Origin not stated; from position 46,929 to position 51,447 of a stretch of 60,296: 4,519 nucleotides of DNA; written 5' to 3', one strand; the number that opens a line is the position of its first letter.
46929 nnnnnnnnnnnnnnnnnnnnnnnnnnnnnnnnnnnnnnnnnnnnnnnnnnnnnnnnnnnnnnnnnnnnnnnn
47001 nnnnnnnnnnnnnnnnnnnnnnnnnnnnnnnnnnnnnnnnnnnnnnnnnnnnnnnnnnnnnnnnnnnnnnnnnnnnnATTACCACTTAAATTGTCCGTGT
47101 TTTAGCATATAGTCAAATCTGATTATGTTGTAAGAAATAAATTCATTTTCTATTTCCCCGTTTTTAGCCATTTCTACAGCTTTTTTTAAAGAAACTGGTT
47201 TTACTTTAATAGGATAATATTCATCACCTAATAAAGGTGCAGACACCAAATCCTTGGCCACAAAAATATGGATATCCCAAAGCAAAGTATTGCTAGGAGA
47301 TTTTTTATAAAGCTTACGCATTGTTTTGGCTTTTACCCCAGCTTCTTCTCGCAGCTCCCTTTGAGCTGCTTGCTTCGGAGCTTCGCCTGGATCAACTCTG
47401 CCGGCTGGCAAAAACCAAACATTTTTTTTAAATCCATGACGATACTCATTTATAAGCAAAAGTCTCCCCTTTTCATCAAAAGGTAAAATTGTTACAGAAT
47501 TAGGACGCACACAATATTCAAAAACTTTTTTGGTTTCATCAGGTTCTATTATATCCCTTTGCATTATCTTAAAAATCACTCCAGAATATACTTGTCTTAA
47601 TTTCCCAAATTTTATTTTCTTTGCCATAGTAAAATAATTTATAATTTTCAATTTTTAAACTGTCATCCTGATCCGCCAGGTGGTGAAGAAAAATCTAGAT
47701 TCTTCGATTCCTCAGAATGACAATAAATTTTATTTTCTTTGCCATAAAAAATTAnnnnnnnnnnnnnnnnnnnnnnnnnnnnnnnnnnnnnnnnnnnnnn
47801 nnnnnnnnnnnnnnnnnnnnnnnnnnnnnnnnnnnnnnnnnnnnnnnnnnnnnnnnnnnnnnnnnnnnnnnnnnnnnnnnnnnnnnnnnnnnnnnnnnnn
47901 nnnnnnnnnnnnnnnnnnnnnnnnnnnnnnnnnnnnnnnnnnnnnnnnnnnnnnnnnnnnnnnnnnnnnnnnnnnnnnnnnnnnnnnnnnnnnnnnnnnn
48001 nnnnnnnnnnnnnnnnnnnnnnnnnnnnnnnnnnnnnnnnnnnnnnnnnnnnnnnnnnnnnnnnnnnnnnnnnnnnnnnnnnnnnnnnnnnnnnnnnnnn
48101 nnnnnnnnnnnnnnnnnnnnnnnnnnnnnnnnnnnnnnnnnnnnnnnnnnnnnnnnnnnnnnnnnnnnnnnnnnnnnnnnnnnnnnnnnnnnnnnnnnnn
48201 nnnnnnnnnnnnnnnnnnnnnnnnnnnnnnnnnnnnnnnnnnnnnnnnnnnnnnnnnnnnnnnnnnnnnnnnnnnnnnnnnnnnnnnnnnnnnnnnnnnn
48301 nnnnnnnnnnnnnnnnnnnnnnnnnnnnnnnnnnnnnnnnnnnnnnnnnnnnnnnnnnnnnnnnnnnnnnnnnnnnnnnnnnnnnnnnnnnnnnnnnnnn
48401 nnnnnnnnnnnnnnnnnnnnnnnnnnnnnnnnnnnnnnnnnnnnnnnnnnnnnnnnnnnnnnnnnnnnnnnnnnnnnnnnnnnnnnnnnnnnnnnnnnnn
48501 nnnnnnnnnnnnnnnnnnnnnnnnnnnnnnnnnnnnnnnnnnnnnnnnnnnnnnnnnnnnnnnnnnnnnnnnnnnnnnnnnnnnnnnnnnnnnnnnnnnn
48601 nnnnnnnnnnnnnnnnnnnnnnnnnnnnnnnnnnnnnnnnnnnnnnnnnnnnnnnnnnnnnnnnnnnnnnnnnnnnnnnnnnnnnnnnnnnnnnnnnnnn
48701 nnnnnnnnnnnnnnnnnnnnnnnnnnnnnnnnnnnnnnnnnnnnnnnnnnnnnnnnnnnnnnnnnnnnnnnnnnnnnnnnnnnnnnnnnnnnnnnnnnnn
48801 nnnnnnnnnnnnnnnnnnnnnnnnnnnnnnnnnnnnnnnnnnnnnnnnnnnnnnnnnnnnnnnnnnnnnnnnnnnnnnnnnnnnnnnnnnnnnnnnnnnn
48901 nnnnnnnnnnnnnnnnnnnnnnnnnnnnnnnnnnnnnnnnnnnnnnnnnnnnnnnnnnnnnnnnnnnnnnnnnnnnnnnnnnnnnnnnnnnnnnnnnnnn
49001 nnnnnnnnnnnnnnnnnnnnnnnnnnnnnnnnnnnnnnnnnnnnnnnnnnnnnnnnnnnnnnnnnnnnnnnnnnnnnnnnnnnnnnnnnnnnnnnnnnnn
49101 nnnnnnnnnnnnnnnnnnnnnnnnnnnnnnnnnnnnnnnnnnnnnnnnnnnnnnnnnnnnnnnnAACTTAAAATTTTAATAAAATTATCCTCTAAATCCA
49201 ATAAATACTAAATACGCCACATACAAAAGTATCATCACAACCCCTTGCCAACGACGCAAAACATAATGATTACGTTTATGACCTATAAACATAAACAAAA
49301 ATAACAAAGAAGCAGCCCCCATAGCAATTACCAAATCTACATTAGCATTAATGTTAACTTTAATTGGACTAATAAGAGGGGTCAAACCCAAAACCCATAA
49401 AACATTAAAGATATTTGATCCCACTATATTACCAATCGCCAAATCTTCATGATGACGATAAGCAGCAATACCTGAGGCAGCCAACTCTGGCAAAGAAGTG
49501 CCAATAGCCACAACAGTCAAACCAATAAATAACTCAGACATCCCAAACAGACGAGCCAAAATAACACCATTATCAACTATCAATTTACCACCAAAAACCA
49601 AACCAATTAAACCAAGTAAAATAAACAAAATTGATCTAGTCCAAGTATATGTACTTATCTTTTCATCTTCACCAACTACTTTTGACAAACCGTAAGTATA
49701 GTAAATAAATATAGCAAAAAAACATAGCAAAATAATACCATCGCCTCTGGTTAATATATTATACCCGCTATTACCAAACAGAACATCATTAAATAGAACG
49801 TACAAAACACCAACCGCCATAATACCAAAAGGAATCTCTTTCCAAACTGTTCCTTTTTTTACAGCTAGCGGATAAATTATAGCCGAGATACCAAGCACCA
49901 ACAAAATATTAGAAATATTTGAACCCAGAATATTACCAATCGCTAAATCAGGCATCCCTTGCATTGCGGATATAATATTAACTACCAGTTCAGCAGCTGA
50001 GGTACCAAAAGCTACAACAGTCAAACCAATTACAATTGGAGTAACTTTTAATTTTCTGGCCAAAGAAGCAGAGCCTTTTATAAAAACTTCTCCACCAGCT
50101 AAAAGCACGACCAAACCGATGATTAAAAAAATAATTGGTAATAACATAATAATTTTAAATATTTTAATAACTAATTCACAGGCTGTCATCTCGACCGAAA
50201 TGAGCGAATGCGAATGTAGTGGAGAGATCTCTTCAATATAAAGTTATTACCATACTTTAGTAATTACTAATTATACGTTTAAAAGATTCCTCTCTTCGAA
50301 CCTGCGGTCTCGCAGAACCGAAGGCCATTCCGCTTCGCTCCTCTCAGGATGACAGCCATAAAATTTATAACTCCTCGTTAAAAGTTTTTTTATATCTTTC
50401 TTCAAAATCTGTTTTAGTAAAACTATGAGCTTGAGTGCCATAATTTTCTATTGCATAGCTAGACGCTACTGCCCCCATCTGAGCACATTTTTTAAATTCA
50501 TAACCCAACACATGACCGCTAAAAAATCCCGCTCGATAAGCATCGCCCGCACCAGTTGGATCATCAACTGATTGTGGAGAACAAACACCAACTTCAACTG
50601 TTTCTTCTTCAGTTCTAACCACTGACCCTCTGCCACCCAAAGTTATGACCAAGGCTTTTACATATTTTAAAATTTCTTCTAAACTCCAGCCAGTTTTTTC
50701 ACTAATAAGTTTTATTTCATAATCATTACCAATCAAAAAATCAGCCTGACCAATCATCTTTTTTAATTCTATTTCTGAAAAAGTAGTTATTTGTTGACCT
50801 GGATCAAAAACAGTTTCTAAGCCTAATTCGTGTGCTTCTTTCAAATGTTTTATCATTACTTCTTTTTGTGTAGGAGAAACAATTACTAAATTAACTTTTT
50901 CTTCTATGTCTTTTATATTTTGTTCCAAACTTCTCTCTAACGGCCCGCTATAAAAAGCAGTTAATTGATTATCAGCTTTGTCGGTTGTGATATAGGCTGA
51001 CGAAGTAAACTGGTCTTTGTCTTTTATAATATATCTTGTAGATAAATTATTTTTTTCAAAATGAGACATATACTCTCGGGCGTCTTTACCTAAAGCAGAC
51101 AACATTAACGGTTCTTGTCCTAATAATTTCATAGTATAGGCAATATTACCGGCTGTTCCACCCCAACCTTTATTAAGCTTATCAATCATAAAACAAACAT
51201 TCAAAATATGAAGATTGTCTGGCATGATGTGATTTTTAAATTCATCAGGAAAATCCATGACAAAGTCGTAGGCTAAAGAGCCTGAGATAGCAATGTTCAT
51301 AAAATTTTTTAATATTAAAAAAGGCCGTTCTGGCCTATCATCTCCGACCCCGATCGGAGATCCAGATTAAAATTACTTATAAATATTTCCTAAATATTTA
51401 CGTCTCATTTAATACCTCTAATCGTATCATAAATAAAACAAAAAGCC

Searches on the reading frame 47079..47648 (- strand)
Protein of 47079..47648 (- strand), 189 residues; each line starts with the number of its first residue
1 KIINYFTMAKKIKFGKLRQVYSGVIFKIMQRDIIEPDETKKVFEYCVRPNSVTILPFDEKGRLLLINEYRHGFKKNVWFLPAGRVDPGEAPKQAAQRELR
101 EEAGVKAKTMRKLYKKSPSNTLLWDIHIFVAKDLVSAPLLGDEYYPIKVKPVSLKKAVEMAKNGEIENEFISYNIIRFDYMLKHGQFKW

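Call 46: search_protein_families(library=pfam, proteins=[window:47079-47648:-], max_evalue=0.000001)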
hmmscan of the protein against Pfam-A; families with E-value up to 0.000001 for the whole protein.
window:47079-47648:- (189 aa): 1 family
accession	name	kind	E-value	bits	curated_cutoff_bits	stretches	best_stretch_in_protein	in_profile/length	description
PF00293.34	NUDIX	-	3.6e-18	66.3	21.1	1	48-114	2-67/134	NUDIX domain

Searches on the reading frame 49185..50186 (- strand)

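Call 46: search_protein_families(library=pfam, proteins=[window:49185-50186:-], max_evalue=0.000001)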
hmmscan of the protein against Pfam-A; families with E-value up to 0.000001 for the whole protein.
window:49185-50186:- (333 aa): 1 family
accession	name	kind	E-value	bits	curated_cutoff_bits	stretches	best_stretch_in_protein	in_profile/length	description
PF01699.29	Na_Ca_ex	-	1.3e-62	210.6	24.9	2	185-329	2-149/151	Sodium/calcium exchanger protein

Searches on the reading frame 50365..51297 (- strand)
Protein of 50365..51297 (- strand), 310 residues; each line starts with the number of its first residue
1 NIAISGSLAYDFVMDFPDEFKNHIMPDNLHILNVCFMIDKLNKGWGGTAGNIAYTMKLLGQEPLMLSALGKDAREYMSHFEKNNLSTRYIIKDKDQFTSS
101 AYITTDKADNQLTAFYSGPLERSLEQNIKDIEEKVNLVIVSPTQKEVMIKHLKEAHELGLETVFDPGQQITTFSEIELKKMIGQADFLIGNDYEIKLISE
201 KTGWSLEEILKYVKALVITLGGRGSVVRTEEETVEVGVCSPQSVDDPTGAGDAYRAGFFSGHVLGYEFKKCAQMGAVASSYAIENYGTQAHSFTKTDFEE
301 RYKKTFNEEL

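Call 47: search_protein_families(library=pfam, proteins=[window:50365-51297:-], max_evalue=0.000001)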
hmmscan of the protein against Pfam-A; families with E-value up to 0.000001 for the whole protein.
window:50365-51297:- (310 aa): 1 family
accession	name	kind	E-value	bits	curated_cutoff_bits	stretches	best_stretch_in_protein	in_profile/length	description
PF00294.29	PfkB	-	4.5e-41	141.6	25.8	1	40-290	30-297/302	pfkB family carbohydrate kinase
